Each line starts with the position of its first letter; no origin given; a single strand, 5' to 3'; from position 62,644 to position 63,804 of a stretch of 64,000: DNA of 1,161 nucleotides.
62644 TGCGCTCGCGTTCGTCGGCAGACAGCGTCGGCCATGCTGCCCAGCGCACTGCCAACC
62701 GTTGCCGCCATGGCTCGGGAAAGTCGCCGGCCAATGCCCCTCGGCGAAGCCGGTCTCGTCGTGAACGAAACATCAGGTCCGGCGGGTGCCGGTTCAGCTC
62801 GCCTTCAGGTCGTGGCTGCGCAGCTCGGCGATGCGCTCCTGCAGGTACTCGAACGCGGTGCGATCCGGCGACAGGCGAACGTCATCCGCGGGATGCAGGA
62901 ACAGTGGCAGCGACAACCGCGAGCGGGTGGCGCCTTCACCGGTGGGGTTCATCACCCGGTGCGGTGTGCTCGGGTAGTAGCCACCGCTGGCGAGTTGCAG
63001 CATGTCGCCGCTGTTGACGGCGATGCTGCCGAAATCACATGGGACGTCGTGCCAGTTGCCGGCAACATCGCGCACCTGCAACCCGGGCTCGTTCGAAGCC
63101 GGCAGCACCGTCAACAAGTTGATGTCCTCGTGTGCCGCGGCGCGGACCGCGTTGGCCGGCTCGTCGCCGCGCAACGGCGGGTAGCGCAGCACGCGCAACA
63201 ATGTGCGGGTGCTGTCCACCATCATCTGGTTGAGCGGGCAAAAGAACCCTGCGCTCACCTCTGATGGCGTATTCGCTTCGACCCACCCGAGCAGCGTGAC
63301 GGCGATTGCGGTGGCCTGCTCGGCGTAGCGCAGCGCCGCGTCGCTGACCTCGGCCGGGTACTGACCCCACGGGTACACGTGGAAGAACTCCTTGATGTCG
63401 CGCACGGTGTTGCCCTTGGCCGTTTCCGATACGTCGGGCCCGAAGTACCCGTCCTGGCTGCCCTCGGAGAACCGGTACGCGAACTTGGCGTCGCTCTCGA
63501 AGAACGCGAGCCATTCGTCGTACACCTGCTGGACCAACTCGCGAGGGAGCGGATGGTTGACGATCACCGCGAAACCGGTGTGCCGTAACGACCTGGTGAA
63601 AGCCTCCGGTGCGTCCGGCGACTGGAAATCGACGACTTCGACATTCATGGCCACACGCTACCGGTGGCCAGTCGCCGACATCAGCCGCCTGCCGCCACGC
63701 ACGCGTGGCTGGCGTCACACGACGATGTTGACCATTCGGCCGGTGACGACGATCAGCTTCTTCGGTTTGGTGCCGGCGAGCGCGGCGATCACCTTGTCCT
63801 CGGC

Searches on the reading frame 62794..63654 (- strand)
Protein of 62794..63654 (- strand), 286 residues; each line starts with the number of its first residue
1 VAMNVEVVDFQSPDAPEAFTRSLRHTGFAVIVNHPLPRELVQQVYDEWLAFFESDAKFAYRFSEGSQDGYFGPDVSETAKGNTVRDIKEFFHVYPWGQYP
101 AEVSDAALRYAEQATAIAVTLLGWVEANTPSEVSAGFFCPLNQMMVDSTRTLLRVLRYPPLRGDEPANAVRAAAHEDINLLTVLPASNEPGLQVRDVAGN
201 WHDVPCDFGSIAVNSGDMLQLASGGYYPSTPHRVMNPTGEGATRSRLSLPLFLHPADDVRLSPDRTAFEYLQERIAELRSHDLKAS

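Call 77: find_encoding_contigs(protein=window:62794-63654:-, flank=10000, max_places=2)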
Protein window:62794-63654:- (286 aa): no gene with exactly this product is on record in the collection.

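Call 79: find_encoding_contigs(protein=window:62794-63648:-, flank=10000, max_places=2)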
Protein window:62794-63648:- (284 aa): 1 contig read that carries it; 1 place shown.
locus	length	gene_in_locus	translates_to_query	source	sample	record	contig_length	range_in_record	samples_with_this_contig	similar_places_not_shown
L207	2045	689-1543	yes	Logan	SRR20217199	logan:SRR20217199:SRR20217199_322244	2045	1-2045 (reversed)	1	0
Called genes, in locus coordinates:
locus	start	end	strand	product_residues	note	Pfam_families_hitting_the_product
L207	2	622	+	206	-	?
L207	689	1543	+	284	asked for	PF14226:DIOX_N, PF03171:2OG-FeII_Oxy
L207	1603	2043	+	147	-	?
